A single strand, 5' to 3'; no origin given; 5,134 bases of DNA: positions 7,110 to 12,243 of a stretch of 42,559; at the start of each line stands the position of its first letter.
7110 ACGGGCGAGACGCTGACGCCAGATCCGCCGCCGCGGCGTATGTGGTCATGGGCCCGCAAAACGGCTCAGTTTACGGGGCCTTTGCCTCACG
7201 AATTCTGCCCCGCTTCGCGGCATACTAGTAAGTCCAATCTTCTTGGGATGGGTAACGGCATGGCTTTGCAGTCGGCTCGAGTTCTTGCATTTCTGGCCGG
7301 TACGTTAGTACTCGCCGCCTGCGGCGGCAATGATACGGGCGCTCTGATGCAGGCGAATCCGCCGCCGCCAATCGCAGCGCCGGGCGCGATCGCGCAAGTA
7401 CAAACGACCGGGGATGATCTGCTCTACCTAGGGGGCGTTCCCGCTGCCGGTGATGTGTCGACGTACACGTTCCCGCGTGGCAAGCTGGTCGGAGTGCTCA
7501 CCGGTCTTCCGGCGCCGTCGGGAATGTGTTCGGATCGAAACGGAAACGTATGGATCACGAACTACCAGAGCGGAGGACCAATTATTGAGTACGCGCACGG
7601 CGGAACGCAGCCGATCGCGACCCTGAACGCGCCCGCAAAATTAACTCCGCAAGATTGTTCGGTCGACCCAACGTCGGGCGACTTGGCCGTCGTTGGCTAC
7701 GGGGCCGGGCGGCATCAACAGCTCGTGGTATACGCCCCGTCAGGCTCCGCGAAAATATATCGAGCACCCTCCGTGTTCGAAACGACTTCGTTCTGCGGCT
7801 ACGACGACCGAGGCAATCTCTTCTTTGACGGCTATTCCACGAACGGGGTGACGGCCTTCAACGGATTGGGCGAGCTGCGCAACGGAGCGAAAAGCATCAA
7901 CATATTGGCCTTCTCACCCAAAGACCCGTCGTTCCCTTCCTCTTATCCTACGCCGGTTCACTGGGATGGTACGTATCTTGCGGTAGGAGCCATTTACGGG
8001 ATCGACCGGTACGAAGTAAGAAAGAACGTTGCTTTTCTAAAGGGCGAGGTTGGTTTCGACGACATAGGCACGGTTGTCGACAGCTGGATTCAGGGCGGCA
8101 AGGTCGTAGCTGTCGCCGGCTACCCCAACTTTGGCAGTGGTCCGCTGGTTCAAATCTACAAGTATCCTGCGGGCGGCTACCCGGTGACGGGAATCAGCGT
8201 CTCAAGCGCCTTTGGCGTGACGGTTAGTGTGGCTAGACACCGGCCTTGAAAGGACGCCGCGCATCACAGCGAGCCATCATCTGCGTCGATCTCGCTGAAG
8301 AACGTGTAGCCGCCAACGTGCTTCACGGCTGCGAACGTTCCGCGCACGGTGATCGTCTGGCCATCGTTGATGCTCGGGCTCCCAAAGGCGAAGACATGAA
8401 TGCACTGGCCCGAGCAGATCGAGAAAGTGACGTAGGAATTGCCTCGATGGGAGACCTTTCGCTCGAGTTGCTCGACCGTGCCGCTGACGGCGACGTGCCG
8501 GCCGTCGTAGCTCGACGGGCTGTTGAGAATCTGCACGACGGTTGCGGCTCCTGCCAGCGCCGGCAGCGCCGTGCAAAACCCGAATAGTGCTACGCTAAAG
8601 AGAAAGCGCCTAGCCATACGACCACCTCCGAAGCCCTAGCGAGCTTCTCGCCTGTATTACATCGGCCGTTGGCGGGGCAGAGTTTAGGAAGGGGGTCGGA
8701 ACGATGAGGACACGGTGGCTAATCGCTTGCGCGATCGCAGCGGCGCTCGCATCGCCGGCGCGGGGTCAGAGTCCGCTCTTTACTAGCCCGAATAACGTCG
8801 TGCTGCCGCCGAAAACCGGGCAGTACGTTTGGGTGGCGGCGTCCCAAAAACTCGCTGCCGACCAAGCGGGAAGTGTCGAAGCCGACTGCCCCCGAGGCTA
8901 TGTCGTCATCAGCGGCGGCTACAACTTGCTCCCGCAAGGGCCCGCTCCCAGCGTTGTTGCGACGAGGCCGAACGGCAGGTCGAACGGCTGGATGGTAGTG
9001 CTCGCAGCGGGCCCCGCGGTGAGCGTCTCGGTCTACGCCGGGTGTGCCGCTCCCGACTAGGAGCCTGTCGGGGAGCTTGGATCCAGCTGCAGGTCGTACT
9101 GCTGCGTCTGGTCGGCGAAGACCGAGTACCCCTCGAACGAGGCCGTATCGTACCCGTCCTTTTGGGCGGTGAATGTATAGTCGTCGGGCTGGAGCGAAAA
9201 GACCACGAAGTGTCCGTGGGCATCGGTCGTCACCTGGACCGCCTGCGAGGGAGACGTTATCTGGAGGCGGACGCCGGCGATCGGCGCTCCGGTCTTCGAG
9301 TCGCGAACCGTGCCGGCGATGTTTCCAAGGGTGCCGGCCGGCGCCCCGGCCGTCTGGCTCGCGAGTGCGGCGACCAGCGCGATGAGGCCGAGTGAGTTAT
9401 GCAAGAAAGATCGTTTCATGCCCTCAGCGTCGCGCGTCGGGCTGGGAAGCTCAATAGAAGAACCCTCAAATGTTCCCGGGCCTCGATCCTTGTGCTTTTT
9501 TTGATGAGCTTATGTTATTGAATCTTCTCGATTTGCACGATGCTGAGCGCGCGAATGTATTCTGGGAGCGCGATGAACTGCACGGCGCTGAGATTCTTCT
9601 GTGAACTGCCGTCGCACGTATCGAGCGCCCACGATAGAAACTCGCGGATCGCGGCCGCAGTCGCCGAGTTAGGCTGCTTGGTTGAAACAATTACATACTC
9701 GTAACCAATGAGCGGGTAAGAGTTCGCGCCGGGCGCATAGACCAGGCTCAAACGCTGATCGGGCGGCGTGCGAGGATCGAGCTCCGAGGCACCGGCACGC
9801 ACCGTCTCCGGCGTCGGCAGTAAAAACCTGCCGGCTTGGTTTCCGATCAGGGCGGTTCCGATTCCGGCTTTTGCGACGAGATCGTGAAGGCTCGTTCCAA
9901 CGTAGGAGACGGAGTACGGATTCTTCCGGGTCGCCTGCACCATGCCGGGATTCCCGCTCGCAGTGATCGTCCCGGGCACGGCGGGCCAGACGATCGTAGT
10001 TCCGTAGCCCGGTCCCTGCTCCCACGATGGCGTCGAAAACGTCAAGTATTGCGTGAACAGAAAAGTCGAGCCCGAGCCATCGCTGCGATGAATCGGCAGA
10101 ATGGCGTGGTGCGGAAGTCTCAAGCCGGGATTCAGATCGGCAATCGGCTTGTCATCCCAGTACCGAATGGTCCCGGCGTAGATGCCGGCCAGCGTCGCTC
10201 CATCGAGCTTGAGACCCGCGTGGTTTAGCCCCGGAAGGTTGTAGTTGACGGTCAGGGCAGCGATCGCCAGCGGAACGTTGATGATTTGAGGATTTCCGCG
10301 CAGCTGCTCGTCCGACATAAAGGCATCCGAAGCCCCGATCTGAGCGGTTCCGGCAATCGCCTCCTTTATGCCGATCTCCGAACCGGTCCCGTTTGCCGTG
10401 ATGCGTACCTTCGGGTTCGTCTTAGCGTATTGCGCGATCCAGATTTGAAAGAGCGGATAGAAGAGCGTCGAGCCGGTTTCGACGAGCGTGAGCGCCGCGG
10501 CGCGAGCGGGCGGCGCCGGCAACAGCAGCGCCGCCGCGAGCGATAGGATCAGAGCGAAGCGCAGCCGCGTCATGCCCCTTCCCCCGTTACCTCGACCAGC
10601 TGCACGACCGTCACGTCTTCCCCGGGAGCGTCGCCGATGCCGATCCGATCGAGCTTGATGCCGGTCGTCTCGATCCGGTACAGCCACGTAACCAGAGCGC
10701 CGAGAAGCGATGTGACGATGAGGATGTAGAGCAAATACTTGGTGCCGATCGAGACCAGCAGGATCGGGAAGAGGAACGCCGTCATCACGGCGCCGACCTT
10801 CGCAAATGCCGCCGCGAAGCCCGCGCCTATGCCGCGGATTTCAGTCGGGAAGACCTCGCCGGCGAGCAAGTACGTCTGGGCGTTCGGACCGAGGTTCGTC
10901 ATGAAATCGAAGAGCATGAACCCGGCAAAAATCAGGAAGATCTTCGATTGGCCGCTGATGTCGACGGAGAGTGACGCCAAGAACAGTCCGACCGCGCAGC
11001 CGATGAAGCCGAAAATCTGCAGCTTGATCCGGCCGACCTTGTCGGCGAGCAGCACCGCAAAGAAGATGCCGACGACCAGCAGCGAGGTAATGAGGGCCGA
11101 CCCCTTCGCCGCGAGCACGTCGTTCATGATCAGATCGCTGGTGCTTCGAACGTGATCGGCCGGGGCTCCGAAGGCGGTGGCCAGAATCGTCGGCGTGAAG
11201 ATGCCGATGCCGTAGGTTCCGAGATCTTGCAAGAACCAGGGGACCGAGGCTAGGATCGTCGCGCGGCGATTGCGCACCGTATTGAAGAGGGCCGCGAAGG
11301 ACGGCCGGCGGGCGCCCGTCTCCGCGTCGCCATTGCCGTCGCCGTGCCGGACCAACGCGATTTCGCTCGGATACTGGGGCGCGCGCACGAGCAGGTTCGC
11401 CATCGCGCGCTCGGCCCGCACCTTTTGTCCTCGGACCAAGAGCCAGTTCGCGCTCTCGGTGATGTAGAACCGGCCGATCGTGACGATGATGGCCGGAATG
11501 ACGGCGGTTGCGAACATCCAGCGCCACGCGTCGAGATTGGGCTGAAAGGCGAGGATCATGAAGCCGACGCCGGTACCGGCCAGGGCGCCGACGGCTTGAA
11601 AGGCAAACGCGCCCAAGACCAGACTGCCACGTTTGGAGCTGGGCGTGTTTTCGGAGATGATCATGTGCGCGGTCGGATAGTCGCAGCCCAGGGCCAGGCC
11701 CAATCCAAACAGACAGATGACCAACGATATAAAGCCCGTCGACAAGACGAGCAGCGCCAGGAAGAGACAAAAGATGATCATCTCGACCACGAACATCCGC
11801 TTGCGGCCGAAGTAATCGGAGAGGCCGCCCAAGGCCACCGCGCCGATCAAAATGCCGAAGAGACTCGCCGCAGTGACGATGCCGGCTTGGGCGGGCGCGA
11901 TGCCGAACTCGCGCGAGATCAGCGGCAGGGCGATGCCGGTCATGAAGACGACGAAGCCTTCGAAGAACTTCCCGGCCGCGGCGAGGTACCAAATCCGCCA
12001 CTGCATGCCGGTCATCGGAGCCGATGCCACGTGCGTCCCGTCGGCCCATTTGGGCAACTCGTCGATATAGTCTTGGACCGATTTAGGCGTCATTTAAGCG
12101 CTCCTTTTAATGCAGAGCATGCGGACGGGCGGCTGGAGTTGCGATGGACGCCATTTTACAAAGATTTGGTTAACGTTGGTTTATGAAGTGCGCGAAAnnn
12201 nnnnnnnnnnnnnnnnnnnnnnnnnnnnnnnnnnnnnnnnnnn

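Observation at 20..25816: Three PLC/AcpA-type phosphoesterase lipoproteins interleaved with four copies of an unnamed ~329-aa lipoprotein family: candidate envelope module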

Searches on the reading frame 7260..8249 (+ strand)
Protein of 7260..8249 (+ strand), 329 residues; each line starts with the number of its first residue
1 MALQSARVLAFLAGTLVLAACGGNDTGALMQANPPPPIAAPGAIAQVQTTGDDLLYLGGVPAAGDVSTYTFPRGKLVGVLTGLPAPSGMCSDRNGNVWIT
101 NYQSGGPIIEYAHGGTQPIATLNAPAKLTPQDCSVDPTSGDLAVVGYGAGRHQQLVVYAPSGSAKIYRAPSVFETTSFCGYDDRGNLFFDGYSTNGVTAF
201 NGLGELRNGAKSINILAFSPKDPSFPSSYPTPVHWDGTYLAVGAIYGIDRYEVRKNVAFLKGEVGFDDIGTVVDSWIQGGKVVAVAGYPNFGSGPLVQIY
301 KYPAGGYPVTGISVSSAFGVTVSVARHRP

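Call 10: search_protein_families(library=pfam, proteins=[window:7260-8249:+], max_evalue=0.1)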
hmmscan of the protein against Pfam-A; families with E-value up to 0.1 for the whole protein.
window:7260-8249:+ (329 aa): 1 family
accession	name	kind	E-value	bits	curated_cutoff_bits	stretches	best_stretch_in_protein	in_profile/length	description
PF08450.18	SGL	-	0.051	13.6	26.3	0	81-127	181-225/246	SMP-30/Gluconolactonase/LRE-like region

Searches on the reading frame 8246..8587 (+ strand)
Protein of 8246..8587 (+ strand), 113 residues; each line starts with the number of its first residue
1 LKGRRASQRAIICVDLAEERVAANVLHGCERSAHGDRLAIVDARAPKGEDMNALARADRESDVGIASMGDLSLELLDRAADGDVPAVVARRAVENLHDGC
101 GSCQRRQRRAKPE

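Call 55: search_protein_families(library=pfam, proteins=[window:8246-8587:+], max_evalue=0.001)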
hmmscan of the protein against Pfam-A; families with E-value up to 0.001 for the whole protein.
window:8246-8587:+ (113 aa): 0 families

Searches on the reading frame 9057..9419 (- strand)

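Call 55: search_protein_families(library=pfam, proteins=[window:9057-9419:-], max_evalue=0.001)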
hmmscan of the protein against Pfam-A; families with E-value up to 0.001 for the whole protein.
window:9057-9419:- (120 aa): 4 families
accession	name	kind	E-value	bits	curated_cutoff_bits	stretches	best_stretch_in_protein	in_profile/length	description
PF13620.12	CarboxypepD_reg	-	6.6e-18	65.3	32.3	1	34-112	2-81/82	Carboxypeptidase regulatory-like domain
PF13715.12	CarbopepD_reg_2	-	1.8e-08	34.7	32.2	1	34-112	1-76/88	CarboxypepD_reg-like domain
PF17802.7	SpaA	-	3.7e-05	24.2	23.1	1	38-105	7-79/91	Prealbumin-like fold domain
PF22902.2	NOMO1-like_9th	-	0.00037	20.7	27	1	46-94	12-64/75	BOS complex subunit NOMO1-like, beta sandwich domain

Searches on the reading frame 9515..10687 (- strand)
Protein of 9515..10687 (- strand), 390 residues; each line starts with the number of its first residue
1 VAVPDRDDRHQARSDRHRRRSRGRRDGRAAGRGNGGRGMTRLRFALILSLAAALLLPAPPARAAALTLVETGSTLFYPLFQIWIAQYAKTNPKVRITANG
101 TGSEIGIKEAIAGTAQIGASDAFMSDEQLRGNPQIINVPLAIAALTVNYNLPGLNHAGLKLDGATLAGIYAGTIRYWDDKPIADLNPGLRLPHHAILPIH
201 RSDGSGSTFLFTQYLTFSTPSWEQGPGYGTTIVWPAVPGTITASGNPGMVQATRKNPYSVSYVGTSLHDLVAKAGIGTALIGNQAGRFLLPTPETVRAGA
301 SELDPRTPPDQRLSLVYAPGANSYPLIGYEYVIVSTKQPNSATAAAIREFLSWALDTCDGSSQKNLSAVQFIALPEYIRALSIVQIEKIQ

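Call 12: search_protein_families(library=pfam, proteins=[window:9515-10687:-], max_evalue=0.01)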
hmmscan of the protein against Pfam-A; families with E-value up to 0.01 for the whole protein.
window:9515-10687:- (390 aa): 2 families
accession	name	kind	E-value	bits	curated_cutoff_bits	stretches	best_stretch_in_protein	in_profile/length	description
PF12849.12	PBP_like_2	-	1.6e-31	110.5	27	1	63-355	7-264/267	PBP superfamily domain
PF01547.30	SBP_bac_1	-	1.1e-10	42.5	26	1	81-355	11-301/307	Bacterial extracellular solute-binding protein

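Call 30: search_protein_families(library=ncbifam, proteins=[window:9515-10687:-], max_evalue=0.01)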
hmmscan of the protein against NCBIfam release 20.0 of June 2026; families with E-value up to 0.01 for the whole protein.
window:9515-10687:- (390 aa): 3 families
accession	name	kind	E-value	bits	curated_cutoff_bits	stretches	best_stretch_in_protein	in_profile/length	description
TIGR00975.1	3a0107s03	equivalog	1.1e-89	300.7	205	1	69-386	2-311/315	phosphate ABC transporter substrate-binding protein PstS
NF008171.0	PRK10918.1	equivalog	1.5e-49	168.9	339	1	42-377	4-324/346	phosphate ABC transporter substrate-binding protein PstS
TIGR02136.1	ptsS_2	subfamily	3.6e-20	72.3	206.6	1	61-269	32-223/295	phosphate ABC transporter substrate-binding protein PstS family protein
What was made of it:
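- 9515..10573 (-): PstS phosphate-binding protein. It overlaps the upstream MFS gene by 4 nt. TIGR00975 300.7 bits against a cut-off of 205 (call 30).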

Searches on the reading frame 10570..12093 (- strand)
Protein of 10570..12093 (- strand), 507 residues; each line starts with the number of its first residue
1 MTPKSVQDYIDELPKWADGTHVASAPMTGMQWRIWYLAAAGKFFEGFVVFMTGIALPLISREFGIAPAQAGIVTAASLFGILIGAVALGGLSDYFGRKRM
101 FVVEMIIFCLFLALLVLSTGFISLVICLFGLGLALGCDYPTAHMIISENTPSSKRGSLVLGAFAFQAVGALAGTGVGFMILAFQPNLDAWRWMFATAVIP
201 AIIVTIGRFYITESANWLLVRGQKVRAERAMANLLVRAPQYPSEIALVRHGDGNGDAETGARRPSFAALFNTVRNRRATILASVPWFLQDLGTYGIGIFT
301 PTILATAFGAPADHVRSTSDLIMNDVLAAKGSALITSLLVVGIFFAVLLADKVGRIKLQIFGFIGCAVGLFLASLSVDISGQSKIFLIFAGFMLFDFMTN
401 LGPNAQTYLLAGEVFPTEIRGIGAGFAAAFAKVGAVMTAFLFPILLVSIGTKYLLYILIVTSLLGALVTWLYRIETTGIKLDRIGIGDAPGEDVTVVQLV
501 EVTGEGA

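Call 12: search_protein_families(library=pfam, proteins=[window:10570-12093:-], max_evalue=0.01)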
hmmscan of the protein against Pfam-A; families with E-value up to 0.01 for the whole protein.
window:10570-12093:- (507 aa): 2 families
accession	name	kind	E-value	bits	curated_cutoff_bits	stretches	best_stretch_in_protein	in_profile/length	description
PF00083.30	Sugar_tr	-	8.7e-48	163.7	22.3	1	37-484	4-448/452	Sugar (and other) transporter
PF07690.21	MFS_1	-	5.9e-35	121.2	33.4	2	41-311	4-235/347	Major Facilitator Superfamily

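Call 30: search_protein_families(library=ncbifam, proteins=[window:10570-12093:-], max_evalue=0.01)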
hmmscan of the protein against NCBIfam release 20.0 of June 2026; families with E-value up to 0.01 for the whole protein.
window:10570-12093:- (507 aa): 24 families
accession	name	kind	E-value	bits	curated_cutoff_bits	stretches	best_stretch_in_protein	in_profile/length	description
TIGR00895.1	2A0115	subfamily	6.8e-42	143.8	418.55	1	23-446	7-398/398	aromatic acid/H+ symport family MFS transporter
NF052357.1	GlucTporGlcPStph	equivalog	5.7e-37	127.6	750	1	34-485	8-434/445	glucose transporter GlcP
TIGR00898.1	2A0119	subfamily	9.4e-37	126.9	550.75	1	58-479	113-501/506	cation transport protein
TIGR00879.1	SP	subfamily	1e-35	123.3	237.8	1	35-484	59-510/510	sugar porter family MFS transporter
TIGR00887.1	2A0109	equivalog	2.4e-35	122.4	610.3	1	33-482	16-497/502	phosphate:H+ symporter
NF053517.1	HbztTptrPcaK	equivalog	1.4e-25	90.1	770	1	22-461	8-417/437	4-hydroxybenzoate transporter PcaK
NF008586.0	PRK11551.1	equivalog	2.6e-22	79.4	410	2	43-232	25-211/406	3-(3-hydroxy-phenyl)propionate transporter MhpT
NF007484.0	PRK10077.1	equivalog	1.7e-20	73.3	608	1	65-483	52-467/480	D-xylose transporter XylE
TIGR00893.1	2A0114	subfamily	4.5e-19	68.6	395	1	52-472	13-398/399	D-galactonate transporter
NF003024.0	PRK03893.1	subfamily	1.2e-18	67.2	604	1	27-246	15-229/497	sialate:H+ symport family MFS transporter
TIGR00891.1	2A0112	subfamily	6.5e-17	61.7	552.9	1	26-444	5-383/405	sialate:H+ symport family MFS transporter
TIGR00883.1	2A0106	subfamily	1.1e-16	60.9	443.45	2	82-225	49-204/400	metabolite/H+ symporter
TIGR01299.1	synapt_SV2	subfamily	2.3e-12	45.6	637.3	1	30-182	164-316/742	synaptic vesicle protein SV2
NF008963.0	PRK12307.1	equivalog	5.6e-12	45.5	637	1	31-219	16-200/426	MFS transporter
TIGR00880.1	2_A_01_02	superfamily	1.3e-10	41.6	131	1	80-207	10-133/141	multidrug resistance protein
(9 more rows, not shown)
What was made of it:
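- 10570..12093 (-): MFS transporter, probably a PHS/Pho84-type Pi:H+ symporter. NCBIfam TIGR00887 scores 122 bits, below its cut-off of 610 (call 30).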

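Call 85: search_solved_structures(query=window:10570-12093:-, max_evalue=1e-10)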
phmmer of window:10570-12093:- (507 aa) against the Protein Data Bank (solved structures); distinct sequences matched with E-value up to 1e-10: 16.
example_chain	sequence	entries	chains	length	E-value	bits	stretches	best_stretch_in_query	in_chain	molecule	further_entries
7sp5_A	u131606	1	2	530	1.6e-40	142.7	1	28-483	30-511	Phosphate transporter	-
9b48_B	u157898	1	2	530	5.6e-40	140.8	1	28-483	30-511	Phosphate transporter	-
9b49_A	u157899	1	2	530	5.7e-40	140.8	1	28-483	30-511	Phosphate transporter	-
9b47_A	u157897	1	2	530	7.2e-40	140.5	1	28-483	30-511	Phosphate transporter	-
8fvz_A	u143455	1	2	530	3.2e-39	138.3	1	28-483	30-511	Phosphate transporter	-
4lds_A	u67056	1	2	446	9.5e-30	107.1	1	31-230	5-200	Glucose transporter GlcP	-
9kmq_B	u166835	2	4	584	2.1e-25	92.8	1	70-485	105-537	Inorganic phosphate transporter 1-11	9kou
4gby_A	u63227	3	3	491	2.3e-15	59.7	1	129-484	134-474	D-xylose-proton symporter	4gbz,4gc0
4ja3_A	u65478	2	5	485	2.8e-15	59.4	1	129-483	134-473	D-xylose-proton symporter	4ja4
4qiq_A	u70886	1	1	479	3.1e-15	59.2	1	129-483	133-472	D-xylose-proton symporter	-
8jtt_A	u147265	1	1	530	5.1e-15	58.5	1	79-482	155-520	Solute carrier family 22 member 1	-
6n3i_A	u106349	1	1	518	5.7e-15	58.4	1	129-484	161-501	D-xylose transporter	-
8sc2_A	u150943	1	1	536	5.9e-15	58.3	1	79-482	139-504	Solute carrier family 22 member 1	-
8sc1_A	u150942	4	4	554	6.6e-15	58.1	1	79-482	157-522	Solute carrier family 22 member 1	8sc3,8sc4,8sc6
8jts_A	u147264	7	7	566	7.2e-15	58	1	79-482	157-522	Solute carrier family 22 member 1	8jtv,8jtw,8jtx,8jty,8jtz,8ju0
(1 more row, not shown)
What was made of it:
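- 10570..12093 (-): Best PDB hit is PiPT phosphate transporter 7sp5, E 1.6e-40, over the full length (call 85).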
